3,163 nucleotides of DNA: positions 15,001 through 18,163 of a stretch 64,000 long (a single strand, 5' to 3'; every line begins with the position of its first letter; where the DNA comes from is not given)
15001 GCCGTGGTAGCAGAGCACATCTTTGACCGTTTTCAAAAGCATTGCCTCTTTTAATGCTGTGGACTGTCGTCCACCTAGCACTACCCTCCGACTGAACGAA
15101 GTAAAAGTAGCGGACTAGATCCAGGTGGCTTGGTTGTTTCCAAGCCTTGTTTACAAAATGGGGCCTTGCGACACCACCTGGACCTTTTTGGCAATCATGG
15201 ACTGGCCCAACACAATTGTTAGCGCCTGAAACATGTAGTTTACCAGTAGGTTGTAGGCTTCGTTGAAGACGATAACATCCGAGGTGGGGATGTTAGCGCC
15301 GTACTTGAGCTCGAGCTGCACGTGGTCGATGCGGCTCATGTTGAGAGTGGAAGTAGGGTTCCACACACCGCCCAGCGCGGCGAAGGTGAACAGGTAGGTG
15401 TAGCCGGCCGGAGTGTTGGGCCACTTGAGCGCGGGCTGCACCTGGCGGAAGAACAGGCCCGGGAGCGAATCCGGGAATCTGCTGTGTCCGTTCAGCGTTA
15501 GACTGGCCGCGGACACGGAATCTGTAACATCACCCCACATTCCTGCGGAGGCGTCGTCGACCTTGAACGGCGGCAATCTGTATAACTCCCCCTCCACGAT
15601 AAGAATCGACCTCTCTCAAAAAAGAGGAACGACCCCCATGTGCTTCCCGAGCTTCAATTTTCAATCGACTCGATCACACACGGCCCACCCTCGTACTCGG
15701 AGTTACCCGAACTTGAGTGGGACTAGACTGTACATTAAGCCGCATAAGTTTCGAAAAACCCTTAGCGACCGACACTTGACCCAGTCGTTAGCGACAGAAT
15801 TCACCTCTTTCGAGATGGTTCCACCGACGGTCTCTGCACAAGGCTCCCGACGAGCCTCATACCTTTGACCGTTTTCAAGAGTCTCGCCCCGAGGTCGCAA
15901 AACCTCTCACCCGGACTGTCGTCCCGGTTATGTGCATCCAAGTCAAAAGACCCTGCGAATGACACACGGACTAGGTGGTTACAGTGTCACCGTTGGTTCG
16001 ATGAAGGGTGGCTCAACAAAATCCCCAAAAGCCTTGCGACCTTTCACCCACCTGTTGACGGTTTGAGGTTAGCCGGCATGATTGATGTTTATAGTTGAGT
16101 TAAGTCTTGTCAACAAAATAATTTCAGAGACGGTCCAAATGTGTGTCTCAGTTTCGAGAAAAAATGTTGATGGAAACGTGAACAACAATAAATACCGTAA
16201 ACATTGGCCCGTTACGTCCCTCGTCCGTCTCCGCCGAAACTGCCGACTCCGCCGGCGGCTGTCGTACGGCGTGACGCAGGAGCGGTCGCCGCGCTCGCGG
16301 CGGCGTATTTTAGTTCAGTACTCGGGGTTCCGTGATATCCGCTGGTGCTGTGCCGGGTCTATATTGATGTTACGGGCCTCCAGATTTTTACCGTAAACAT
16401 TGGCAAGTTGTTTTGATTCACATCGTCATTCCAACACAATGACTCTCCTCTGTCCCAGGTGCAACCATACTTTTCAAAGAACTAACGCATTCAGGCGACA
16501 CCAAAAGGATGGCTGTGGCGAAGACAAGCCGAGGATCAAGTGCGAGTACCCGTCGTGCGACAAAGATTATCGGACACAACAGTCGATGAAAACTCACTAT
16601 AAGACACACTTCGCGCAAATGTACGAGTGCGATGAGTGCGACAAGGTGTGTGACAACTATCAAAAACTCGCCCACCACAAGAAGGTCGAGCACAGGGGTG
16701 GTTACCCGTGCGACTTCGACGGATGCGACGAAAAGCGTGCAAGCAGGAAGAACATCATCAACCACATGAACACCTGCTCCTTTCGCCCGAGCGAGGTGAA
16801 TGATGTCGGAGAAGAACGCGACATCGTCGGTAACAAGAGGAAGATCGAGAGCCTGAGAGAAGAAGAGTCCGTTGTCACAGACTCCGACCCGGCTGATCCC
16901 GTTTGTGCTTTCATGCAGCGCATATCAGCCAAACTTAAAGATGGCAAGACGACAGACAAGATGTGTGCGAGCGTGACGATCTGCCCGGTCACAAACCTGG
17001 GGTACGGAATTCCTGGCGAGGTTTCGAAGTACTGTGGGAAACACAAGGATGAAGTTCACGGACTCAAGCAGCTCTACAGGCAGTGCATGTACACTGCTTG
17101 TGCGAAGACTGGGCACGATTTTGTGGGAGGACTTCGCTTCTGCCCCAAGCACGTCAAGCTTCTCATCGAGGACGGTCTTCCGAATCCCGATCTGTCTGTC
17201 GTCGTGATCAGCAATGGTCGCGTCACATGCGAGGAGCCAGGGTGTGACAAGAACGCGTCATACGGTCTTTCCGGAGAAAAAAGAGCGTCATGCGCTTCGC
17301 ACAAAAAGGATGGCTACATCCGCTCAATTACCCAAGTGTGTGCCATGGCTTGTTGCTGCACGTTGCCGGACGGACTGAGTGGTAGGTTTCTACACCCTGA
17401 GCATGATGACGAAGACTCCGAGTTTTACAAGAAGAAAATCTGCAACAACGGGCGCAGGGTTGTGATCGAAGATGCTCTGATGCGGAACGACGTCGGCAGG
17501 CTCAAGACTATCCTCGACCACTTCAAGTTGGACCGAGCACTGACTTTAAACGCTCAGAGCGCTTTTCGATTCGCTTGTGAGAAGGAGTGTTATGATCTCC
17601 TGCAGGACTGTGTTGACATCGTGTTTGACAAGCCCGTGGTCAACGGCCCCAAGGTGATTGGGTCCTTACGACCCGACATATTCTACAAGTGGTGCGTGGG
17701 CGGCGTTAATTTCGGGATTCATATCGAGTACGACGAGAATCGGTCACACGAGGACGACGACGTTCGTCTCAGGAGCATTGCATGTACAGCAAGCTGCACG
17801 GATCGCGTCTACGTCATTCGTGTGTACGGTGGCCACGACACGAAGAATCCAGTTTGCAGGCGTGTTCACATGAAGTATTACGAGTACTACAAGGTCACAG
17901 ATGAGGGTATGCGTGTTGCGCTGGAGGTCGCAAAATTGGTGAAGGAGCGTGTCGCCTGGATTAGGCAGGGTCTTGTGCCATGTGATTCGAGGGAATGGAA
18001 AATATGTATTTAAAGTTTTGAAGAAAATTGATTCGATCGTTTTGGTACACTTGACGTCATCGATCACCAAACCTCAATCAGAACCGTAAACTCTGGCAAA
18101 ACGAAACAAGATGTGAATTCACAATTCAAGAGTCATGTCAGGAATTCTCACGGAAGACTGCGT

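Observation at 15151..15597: Only an orphan C-terminal major-capsid-protein fragment is present, and no intact MCP gene occurs in 64 kb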

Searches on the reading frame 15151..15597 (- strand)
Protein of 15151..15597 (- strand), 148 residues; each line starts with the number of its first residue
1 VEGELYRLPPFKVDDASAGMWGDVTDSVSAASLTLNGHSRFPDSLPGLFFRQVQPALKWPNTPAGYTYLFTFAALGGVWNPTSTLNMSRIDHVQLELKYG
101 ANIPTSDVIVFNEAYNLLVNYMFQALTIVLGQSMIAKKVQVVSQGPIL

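Call 3: search_protein_families(library=pfam, proteins=[window:15151-15597:-], max_evalue=1)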
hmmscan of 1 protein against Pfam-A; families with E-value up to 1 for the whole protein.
window:15151-15597:- (148 aa): 1 family
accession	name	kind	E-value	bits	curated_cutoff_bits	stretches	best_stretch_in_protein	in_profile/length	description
PF04451.17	Capsid_NCLDV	-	1.9e-23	83.7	34.8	1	24-118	78-188/196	Large eukaryotic DNA virus major capsid protein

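Call 5: search_solved_structures(query=window:15151-15597:-, max_evalue=1, show_alignments=2)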
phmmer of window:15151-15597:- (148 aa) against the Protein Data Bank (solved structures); distinct sequences matched with E-value up to 1: 8.
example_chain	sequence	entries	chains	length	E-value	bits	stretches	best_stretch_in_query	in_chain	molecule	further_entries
1m4x_A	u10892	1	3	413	3.2e-07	33.5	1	16-101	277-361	PBCV-1 virus capsid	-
5tip_A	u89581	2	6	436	3.4e-07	33.4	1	16-101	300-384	Major capsid protein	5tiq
3kk5_A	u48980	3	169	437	3.4e-07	33.4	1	16-101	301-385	Major capsid protein | Major capsid protein (MCP)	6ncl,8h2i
8h2i_bu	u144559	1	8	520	5.2e-07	32.9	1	30-118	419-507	MCPv1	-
8h2i_bD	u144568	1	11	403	2.7e-05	27.3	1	26-117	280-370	MCPv3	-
8h2i_bE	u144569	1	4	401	0.00035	23.7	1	23-107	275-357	MCPv4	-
8h2i_cR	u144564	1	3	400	0.00051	23.1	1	29-101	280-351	MCPv5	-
8rbs_A1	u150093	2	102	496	0.0089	19.1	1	26-118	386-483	Major capsid protein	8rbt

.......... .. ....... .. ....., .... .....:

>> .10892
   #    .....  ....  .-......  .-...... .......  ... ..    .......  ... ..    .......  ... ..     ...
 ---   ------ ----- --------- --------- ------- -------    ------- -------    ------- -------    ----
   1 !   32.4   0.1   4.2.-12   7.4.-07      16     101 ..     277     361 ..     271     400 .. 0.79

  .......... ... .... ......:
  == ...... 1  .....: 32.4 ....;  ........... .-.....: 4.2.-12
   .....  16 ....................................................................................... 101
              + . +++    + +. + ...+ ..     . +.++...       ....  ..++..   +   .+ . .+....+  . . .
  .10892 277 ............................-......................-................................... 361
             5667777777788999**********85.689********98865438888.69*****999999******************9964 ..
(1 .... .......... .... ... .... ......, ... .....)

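Call 7: find_homologous_proteins(query=window:15151-15597:-, max_evalue=0.001)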
Query window:15151-15597:- (148 aa): 4 proteins with E <= 0.001 among 9 candidates.
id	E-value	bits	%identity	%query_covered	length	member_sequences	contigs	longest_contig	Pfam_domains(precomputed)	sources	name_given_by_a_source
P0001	1.4e-88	312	99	95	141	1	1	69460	PF04451.18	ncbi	-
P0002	5.3e-44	168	68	70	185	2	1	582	PF04451.18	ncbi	ncbi:unnamed protein product, partial [Scytosiphon promiscuus]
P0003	1.1e-39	154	60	70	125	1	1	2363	PF04451.18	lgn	-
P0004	1.8e-39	153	66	71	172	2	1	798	PF04451.18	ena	-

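Call 9: find_encoding_contigs(protein=P0001, flank=10000, max_places=6)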
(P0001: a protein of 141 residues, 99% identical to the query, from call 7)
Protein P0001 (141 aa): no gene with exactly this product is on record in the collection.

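Call 17: search_protein_representatives(protein=window:15151-15597:-)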
Query: 148 residues. Proteins with E-value up to 0.001 (for the whole library): 297; up to 1e-10: 16; up to 1e-30: 1. The best 150 are listed.
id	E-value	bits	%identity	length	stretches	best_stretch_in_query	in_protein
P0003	3.5e-40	153.5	60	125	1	16-118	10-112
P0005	2.9e-25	105.1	52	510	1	20-126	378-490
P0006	2.6e-21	92.3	44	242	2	20-119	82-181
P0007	5.5e-21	91.2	59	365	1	13-87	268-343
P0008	1.7e-19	86.3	43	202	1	17-124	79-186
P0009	3.3e-19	85.4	46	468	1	13-118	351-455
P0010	1.7e-18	83.1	44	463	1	17-119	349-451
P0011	7.8e-18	81.0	63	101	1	47-119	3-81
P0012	9.1e-18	80.8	43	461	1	14-118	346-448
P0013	9.9e-17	77.4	41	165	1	15-121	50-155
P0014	5.7e-15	71.7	42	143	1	17-109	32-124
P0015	3.8e-14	69.0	63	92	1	62-120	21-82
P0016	2.6e-13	66.3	37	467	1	12-118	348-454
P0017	3.5e-12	62.6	38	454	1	17-115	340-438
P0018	1.7e-11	60.4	36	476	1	20-118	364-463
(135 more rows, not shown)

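Call 24: list_cluster_members(proteins=[P0001, P0002, P0005, P0009, P0010, P0012, P0016, P0007, P0006, P0003])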
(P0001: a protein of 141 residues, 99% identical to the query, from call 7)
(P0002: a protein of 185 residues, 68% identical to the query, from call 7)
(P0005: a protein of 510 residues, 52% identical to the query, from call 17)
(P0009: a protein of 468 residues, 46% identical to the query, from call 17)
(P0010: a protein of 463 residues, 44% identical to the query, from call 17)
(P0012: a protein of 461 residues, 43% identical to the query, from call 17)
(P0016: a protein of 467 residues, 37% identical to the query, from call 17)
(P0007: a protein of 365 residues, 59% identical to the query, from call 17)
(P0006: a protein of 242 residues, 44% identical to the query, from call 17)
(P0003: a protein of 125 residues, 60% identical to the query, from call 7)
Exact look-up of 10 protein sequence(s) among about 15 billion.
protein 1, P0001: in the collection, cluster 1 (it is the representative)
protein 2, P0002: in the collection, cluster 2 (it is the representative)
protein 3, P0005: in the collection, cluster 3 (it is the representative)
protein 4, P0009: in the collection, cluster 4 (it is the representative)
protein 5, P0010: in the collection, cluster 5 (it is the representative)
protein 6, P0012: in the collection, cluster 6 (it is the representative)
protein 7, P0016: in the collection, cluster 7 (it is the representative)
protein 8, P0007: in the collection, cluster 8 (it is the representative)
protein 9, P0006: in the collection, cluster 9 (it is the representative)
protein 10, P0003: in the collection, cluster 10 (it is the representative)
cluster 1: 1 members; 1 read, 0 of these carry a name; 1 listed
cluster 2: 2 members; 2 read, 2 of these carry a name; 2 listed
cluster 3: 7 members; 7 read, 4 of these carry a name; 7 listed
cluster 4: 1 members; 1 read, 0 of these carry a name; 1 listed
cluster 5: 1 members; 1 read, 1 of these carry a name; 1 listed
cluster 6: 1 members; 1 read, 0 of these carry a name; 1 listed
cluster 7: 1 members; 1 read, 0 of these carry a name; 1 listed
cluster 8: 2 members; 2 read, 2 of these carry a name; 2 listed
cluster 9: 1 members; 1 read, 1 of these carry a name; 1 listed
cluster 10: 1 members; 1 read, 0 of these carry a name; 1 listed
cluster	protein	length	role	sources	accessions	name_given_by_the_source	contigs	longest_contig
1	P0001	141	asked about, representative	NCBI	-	-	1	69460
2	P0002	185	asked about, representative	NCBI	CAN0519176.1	unnamed protein product, partial [Scytosiphon promiscuus]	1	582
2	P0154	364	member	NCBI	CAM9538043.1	unnamed protein product, partial [Laminaria digitata]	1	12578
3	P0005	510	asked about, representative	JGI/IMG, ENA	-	-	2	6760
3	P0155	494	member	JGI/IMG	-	hypothetical protein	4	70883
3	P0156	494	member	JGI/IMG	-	hypothetical protein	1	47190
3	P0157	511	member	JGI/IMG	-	hypothetical protein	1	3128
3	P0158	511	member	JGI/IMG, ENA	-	hypothetical protein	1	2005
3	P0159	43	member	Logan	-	-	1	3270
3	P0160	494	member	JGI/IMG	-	-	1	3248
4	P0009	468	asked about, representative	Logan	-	-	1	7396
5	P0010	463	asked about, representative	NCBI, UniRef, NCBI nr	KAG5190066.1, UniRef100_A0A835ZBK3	putative major capsid protein [Tribonema minus] | Putative major capsid protein n=1 Tax=Tribonema minus TaxID=303371 RepID=A0A835ZBK3_9STRA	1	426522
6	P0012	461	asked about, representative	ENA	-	-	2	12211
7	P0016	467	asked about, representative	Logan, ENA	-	-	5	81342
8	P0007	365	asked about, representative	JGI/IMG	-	hypothetical protein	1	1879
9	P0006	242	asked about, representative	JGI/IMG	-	hypothetical protein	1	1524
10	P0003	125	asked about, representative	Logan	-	-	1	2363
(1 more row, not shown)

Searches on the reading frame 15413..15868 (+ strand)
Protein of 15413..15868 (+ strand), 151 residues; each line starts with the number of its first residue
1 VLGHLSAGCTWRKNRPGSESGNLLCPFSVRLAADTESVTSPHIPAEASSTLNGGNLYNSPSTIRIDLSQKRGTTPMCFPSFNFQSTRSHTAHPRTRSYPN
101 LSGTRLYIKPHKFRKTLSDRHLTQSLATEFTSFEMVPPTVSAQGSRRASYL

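Call 80: search_protein_families(library=pfam, proteins=[window:15413-15868:+], max_evalue=0.1)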
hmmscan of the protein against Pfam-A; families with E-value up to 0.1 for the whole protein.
window:15413-15868:+ (151 aa): 0 families

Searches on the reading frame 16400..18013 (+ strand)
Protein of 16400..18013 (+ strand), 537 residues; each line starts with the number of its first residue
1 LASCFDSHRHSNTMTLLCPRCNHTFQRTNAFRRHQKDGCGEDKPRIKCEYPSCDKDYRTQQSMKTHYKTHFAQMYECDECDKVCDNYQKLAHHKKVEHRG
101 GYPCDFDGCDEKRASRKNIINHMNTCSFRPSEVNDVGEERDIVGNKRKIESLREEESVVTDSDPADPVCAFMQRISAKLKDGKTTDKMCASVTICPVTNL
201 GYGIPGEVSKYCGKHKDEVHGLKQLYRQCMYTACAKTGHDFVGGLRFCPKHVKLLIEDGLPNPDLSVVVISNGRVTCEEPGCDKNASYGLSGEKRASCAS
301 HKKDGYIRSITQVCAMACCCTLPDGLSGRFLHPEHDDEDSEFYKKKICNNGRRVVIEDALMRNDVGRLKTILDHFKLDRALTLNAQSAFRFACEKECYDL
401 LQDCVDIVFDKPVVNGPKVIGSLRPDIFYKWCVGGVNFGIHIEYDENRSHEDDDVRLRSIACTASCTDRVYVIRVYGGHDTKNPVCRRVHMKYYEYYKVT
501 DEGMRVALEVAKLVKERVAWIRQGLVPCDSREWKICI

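Call 11: search_protein_families(library=pfam, proteins=[window:16400-18013:+], max_evalue=0.01)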
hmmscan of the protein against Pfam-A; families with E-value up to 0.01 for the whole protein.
window:16400-18013:+ (537 aa): 5 families
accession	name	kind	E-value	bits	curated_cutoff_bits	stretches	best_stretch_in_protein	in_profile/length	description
PF19114.6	EsV_1_7_cys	-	1.6e-08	34.7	25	1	277-307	1-32/35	EsV-1-7 cysteine-rich motif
PF00096.32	zf-C2H2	-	2.7e-06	28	25.2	0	75-98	1-23/23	Zinc finger, C2H2 type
PF13894.12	zf-C2H2_4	-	0.0004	21.3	27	0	47-70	2-23/24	C2H2-type zinc finger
PF13912.12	zf-C2H2_6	-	0.0041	17.5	25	0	52-70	6-24/27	C2H2-type zinc finger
PF22110.2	TFIIIA_zf-C2H2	-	0.0064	16.9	27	1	89-111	1-21/32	TFIIIA, beta-beta-alpha zinc finger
